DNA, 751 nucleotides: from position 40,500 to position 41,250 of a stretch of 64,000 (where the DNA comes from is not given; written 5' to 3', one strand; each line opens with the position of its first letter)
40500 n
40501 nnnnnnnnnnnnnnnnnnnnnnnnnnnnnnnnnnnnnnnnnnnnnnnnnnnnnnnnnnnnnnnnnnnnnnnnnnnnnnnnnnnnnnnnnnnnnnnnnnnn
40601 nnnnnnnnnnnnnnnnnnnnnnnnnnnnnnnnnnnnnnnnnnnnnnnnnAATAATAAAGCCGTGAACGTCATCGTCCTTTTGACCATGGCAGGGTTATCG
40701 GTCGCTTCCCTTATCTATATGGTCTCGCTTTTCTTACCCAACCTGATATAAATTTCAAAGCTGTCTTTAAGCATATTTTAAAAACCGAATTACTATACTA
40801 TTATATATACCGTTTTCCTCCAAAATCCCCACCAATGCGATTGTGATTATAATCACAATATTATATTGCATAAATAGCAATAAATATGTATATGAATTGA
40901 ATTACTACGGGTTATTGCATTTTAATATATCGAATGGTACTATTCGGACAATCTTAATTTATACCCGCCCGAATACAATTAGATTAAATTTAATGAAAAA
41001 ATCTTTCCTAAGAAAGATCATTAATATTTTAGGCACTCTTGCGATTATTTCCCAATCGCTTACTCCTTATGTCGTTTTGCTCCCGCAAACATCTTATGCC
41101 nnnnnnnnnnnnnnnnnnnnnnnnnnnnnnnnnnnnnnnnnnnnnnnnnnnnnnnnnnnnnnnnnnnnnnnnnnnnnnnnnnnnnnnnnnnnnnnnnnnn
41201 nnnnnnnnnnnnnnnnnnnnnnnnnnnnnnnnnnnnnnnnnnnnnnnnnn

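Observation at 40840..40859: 20-bp perfect palindrome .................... upstream of the adhesin gene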

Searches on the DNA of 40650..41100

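Call 77: search_rna_families(source=window, start=40650, end=41100, threshold=evalue, max_evalue=1)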
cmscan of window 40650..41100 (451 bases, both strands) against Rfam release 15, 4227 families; matches with E-value up to 1: 0.
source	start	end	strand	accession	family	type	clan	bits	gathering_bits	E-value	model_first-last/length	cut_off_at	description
